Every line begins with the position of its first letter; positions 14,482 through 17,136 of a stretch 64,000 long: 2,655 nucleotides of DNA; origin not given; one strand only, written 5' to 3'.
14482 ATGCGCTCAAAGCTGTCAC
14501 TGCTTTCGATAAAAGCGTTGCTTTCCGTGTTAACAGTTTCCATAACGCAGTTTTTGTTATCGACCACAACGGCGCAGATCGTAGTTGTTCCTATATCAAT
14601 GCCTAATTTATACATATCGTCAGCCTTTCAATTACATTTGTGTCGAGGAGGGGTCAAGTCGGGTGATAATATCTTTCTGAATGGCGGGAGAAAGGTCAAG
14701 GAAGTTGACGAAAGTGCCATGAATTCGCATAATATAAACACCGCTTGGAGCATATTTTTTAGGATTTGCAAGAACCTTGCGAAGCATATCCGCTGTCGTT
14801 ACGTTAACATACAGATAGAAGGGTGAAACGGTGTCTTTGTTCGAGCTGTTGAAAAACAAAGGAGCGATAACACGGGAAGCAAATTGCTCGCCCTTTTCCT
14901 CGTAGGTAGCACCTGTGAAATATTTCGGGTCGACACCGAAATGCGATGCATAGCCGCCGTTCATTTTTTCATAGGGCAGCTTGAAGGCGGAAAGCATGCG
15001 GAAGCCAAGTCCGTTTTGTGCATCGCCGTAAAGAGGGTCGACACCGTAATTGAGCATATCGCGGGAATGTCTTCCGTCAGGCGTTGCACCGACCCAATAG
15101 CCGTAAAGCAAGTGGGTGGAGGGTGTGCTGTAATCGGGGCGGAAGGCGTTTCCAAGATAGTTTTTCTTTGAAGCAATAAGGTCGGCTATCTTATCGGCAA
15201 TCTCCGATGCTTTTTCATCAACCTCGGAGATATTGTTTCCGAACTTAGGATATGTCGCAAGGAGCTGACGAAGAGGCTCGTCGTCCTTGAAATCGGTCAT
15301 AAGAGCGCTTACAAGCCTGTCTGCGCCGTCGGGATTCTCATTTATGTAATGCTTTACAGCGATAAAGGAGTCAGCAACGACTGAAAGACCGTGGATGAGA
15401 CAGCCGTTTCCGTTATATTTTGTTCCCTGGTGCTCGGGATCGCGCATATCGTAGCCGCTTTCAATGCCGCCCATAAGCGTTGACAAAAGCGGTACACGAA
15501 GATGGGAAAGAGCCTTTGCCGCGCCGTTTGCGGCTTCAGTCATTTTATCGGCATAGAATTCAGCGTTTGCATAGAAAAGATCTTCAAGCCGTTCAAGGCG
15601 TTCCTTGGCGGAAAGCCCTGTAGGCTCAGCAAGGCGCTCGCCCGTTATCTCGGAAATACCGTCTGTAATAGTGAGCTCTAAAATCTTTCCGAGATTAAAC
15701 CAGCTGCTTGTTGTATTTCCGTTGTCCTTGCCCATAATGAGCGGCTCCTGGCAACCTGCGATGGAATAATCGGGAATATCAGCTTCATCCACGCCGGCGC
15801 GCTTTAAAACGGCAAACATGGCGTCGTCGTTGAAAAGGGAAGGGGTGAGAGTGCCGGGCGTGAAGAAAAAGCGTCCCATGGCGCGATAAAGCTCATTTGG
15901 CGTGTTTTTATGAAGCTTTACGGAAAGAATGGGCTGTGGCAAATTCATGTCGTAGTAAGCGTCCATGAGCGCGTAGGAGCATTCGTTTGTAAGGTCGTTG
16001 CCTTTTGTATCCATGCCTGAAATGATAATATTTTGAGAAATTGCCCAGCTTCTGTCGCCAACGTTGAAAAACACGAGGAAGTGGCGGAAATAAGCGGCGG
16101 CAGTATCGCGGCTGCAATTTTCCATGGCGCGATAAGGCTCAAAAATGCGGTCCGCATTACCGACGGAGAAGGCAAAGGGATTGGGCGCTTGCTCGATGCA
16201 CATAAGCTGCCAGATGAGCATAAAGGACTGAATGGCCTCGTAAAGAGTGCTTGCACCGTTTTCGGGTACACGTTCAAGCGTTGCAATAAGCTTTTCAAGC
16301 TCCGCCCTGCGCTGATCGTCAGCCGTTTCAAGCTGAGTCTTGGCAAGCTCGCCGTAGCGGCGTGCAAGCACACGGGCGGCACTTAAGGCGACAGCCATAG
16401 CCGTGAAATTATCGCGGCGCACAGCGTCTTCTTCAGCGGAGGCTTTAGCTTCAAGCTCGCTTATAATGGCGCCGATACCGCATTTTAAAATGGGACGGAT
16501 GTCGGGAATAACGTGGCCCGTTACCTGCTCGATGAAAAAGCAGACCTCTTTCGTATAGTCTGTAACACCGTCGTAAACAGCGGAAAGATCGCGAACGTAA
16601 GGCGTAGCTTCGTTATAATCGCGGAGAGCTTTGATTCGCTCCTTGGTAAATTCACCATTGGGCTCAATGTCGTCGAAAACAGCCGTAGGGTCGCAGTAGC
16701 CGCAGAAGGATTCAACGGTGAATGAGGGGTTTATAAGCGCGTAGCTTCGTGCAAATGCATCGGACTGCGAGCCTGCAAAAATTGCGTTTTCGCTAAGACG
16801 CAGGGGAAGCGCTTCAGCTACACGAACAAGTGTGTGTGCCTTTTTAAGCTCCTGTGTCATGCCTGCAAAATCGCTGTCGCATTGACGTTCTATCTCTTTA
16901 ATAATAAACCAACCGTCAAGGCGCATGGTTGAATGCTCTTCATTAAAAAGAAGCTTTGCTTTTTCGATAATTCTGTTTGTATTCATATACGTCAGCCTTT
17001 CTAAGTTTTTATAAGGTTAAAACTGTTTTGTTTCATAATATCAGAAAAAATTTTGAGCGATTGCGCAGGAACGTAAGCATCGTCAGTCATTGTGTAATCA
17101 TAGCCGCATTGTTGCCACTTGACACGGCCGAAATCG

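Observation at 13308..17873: Uncharacterised glycyl radical enzyme operon (activase - GRE - FGGY sugar kinase) with atypical Gly and Cys loops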

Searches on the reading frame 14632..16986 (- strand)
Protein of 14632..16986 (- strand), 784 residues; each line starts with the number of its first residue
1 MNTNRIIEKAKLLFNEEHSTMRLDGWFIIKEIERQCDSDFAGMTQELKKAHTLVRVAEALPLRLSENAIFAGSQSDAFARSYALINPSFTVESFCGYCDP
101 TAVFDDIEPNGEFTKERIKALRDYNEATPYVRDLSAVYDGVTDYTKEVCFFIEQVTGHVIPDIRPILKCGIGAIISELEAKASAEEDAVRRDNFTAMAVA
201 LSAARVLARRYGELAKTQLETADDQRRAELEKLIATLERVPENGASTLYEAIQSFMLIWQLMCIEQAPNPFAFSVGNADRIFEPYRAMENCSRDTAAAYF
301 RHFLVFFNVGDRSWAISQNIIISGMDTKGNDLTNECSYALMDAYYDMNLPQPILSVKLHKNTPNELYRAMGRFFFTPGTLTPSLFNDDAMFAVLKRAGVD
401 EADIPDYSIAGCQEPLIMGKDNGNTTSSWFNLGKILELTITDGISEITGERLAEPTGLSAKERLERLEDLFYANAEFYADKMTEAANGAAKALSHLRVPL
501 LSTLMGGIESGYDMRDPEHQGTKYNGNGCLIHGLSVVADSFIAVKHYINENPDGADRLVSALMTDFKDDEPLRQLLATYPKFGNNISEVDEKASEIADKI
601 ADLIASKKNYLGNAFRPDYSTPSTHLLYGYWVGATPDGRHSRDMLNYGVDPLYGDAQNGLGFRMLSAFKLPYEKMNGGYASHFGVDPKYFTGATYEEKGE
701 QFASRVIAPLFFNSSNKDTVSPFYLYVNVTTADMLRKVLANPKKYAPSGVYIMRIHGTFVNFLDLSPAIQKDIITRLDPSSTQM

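Call 3: search_protein_families(library=pfam, proteins=[window:14632-16986:-], max_evalue=0.01)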
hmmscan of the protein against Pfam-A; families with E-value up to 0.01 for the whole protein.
window:14632-16986:- (784 aa): 1 family
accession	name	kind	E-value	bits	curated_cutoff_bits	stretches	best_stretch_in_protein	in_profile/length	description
PF02901.20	PFL-like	-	6.2e-103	346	24.3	1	21-629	21-647/647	Pyruvate formate lyase-like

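Call 4: search_protein_families(library=ncbifam, proteins=[window:14632-16986:-], max_evalue=0.01)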
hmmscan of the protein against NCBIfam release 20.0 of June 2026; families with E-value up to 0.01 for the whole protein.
window:14632-16986:- (784 aa): 12 families
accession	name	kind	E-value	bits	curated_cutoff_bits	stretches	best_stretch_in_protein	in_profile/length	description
TIGR01774.1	PFL2-3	subfamily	1.1e-73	248.9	678.2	1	153-777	149-782/786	formate C-acetyltransferase/glycerol dehydratase family glycyl radical enzyme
NF007437.0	PRK09983.1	equivalog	1.6e-53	181.9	1109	1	143-777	138-761/765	formate C-acetyltransferase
NF043068.1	glycl_HYPD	equivalog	1.2e-52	179.1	1100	1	185-778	187-781/784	trans-4-hydroxy-L-proline dehydratase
NF048011.1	SfplDhtHpsGDes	equivalog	4.2e-51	174.2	1000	1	162-777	189-817/821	(2S)-3-sulfopropanediol dehydratase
NF048009.1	SfplDhtHpfGKleb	equivalog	1.1e-48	166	1000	1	156-777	182-820/824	(2S)-3-sulfopropanediol dehydratase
TIGR04394.1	choline_CutC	equivalog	1.5e-39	136.2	1050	1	205-776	212-783/789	choline trimethylamine-lyase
NF033718.1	indole_decarb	equivalog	1.3e-31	109.6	1100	2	156-551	214-628/868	indoleacetate decarboxylase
TIGR01255.1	pyr_form_ly_1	equivalog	2.8e-21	75.7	994.2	1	528-777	508-739/744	formate C-acetyltransferase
NF033715.1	glycyl_HPDL_Lrg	equivalog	9.3e-10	37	1150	0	318-455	410-567/901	4-hydroxyphenylacetate decarboxylase large subunit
TIGR04365.1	spare_glycyl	equivalog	0.0002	21.6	170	1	724-776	71-120/126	autonomous glycyl radical cofactor GrcA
NF008341.1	PRK11127.1-1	equivalog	0.0048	16.9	145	0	722-776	23-74/80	autonomous glycyl radical cofactor GrcA2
NF038360.1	rad_fix_GrcA3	exception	0.0053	16.8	158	0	723-776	22-72/78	autonomous glycyl radical cofactor GrcA3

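Call 6: find_homologous_proteins(query=window:14632-16986:-, max_evalue=1e-20)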
Query window:14632-16986:- (784 aa): 3435 proteins with E <= 1e-20 among 8000 candidates; the best 120 are listed.
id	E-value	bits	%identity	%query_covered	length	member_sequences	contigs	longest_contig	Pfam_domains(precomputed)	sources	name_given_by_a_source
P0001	0.0e+0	1802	100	100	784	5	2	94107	PF02901.21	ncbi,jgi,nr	ncbi:MAG: hypothetical protein E7491_00525 [Ruminococcaceae bacterium]|nr:hypothetical protein [Osci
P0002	0.0e+0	1248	68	100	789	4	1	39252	PF02901.21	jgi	-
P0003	0.0e+0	1242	69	99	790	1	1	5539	PF02901.21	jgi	jgi:choline trimethylamine-lyase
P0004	0.0e+0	1234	68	99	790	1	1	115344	PF02901.21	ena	-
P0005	0.0e+0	1231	68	99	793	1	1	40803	PF02901.21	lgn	-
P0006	0.0e+0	1221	66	100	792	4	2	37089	PF02901.21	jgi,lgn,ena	-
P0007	0.0e+0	1216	67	100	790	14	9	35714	PF02901.21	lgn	-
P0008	0.0e+0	1214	67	100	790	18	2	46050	PF02901.21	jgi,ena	-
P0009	0.0e+0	1211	67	99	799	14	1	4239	PF02901.21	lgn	-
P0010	0.0e+0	1206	67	99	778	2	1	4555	PF02901.21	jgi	-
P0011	0.0e+0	1206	67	99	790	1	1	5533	PF02901.21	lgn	-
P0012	0.0e+0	1205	66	99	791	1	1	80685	PF02901.21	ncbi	-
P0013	0.0e+0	1196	67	99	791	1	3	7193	PF02901.21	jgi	jgi:pyruvate-formate lyase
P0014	0.0e+0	1194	66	99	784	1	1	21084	PF02901.21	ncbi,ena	-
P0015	0.0e+0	1190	66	99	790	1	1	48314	PF02901.21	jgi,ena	-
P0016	0.0e+0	1189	65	100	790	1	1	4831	PF02901.21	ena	-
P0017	0.0e+0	1187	65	100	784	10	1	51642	PF02901.21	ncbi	-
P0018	0.0e+0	1186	65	100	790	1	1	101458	PF02901.21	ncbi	-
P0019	0.0e+0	1184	65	100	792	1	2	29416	PF02901.21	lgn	-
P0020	0.0e+0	1182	65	99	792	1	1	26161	PF02901.21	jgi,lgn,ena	-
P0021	0.0e+0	1178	64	100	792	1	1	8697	PF02901.21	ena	-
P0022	0.0e+0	1176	66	99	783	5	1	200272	PF02901.21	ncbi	-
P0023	0.0e+0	1174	65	100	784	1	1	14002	PF02901.21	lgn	-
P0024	0.0e+0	1174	64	100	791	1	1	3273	PF02901.21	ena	-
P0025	0.0e+0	1173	64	99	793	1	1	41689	PF02901.21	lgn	-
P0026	0.0e+0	1171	65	99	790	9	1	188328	PF02901.21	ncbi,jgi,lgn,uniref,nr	ncbi:pyruvate formate lyase family protein [Hydrogenoanaerobacterium sp.]|uniref:pyruvate formate ly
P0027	0.0e+0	1171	64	99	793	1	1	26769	PF02901.21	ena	-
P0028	0.0e+0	1171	64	100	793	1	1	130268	PF02901.21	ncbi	-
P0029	0.0e+0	1170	65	100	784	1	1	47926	PF02901.21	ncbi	-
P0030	0.0e+0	1170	65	100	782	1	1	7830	PF02901.21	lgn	-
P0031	0.0e+0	1169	65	99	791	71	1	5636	PF02901.21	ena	-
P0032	0.0e+0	1169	65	99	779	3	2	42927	PF02901.21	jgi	jgi:formate C-acetyltransferase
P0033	0.0e+0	1169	64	100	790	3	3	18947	PF02901.21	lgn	-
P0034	0.0e+0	1169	64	100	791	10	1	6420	PF02901.21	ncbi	-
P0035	0.0e+0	1169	64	100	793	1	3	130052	PF02901.21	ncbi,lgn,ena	-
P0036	0.0e+0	1168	65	99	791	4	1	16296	PF02901.21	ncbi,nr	ncbi:MAG: hypothetical protein HFI33_08765 [Lachnospiraceae bacterium]|nr:hypothetical protein [Lach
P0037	0.0e+0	1168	65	99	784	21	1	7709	PF02901.21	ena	-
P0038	0.0e+0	1168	64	100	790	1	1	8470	PF02901.21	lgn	-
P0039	0.0e+0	1168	64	100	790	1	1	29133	PF02901.21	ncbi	-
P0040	0.0e+0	1168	65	99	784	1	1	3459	PF02901.21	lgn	-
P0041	0.0e+0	1167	64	100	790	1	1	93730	PF02901.21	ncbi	-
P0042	0.0e+0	1166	64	100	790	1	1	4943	PF02901.21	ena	-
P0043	0.0e+0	1166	64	99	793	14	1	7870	PF02901.21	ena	-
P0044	0.0e+0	1166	64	100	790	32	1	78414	PF02901.21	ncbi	-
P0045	0.0e+0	1166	64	99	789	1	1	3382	PF02901.21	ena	-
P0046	0.0e+0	1166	64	100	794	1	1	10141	PF02901.21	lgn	-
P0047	0.0e+0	1166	65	99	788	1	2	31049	PF02901.21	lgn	-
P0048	0.0e+0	1165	64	100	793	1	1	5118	PF02901.21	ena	-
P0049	0.0e+0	1165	64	99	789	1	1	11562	PF02901.21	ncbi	-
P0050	0.0e+0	1165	64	100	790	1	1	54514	PF02901.21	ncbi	-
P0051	0.0e+0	1164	64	100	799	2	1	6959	PF02901.21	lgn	-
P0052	0.0e+0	1164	64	99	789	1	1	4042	PF02901.21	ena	-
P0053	0.0e+0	1164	64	100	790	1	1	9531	PF02901.21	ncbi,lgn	-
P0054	0.0e+0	1163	64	100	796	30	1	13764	PF02901.21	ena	-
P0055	0.0e+0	1162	64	99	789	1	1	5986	PF02901.21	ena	-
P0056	0.0e+0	1162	64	99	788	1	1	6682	PF02901.21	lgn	-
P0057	0.0e+0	1162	64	99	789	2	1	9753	PF02901.21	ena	-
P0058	0.0e+0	1162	64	99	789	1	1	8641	PF02901.21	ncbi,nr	ncbi:MAG: hypothetical protein II748_07780 [Clostridia bacterium]|nr:hypothetical protein [Clostridi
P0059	0.0e+0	1161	65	99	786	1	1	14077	PF02901.21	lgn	-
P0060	0.0e+0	1161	64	99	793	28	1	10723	PF02901.21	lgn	-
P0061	0.0e+0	1160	65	99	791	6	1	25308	PF02901.21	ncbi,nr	ncbi:MAG: hypothetical protein IKM02_02925 [Clostridia bacterium]|nr:hypothetical protein [Clostridi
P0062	0.0e+0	1160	64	99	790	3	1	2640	PF02901.21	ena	-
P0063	0.0e+0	1160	65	99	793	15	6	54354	PF02901.21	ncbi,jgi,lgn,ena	jgi:hypothetical protein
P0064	0.0e+0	1159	65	99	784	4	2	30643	PF02901.21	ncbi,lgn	-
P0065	0.0e+0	1158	65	99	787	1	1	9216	PF02901.21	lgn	-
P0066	0.0e+0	1158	64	99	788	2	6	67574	PF02901.21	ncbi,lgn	-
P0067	0.0e+0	1157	63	100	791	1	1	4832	PF02901.21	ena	-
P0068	0.0e+0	1157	64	99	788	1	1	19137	PF02901.21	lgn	-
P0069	0.0e+0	1157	64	99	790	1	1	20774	PF02901.21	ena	-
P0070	0.0e+0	1157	65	99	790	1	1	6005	PF02901.21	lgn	-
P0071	0.0e+0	1157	63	99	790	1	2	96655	PF02901.21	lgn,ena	-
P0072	0.0e+0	1157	64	100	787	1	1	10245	PF02901.21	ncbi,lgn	-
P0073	0.0e+0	1157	64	99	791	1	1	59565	PF02901.21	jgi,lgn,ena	-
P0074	0.0e+0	1157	64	99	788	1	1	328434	PF02901.21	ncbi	ncbi:MAG: pyruvate formate lyase family protein [Acutalibacteraceae bacterium]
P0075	0.0e+0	1157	64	99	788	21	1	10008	PF02901.21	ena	-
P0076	0.0e+0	1157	64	99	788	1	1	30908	PF02901.21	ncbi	-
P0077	0.0e+0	1156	64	100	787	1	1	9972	PF02901.21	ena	-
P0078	0.0e+0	1156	63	100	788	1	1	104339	PF02901.21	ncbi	-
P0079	0.0e+0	1156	65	99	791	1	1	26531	PF02901.21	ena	-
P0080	0.0e+0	1155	64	100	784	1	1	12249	PF02901.21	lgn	-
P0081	0.0e+0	1155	64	99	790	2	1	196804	PF02901.21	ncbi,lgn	-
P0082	0.0e+0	1154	64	100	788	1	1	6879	PF02901.21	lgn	-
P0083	0.0e+0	1154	64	100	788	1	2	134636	PF02901.21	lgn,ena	-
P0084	0.0e+0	1154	64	100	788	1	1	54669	PF02901.21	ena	-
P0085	0.0e+0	1154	64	100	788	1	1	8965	PF02901.21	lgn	-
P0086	0.0e+0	1154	64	100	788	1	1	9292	PF02901.21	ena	-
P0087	0.0e+0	1154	64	100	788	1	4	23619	PF02901.21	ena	-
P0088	0.0e+0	1154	64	99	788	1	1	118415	PF02901.21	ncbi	-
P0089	0.0e+0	1153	64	99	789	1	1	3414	PF02901.21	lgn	-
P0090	0.0e+0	1153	63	100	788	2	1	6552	PF02901.21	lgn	-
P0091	0.0e+0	1153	62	100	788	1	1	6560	PF02901.21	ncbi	-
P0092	0.0e+0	1153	64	100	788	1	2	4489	PF02901.21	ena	-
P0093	0.0e+0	1153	64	100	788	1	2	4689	PF02901.21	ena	-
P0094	0.0e+0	1153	64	99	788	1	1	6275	PF02901.21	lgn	-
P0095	0.0e+0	1153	64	99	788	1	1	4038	PF02901.21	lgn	-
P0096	0.0e+0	1152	64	100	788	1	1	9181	PF02901.21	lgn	-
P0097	0.0e+0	1152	63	100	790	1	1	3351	PF02901.21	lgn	-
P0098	0.0e+0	1152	64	100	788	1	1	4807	PF02901.21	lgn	-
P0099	0.0e+0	1152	64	100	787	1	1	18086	PF02901.21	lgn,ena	-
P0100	0.0e+0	1152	64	99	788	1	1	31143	PF02901.21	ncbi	-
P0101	0.0e+0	1152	64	100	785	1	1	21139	PF02901.21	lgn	-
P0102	0.0e+0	1152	64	99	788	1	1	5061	PF02901.21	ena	-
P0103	0.0e+0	1152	65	99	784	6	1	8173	PF02901.21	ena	-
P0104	0.0e+0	1152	64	99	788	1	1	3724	PF02901.21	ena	-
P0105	0.0e+0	1152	64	100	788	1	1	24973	PF02901.21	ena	-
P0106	0.0e+0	1152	64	100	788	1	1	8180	PF02901.21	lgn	-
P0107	0.0e+0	1151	64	99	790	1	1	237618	PF02901.21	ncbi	-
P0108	0.0e+0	1151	64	100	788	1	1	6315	PF02901.21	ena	-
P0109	0.0e+0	1151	64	99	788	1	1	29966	PF02901.21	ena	-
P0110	0.0e+0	1151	64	100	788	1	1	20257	PF02901.21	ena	-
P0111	0.0e+0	1151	64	99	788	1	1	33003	PF02901.21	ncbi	-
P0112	0.0e+0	1151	64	100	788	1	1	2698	PF02901.21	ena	-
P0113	0.0e+0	1150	64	100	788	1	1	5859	PF02901.21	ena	-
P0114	0.0e+0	1150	64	100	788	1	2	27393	PF02901.21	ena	-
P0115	0.0e+0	1150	64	99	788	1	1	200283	PF02901.21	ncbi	-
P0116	0.0e+0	1150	64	100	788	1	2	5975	PF02901.21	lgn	-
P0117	0.0e+0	1150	64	99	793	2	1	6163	PF02901.21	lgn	-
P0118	0.0e+0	1150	64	99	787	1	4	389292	PF02901.21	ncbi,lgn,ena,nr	ncbi:MAG: hypothetical protein J6D06_03940 [Clostridia bacterium]|nr:hypothetical protein [Clostridi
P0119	0.0e+0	1149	63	100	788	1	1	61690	PF02901.21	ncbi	-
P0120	0.0e+0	1149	64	99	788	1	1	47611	PF02901.21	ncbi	-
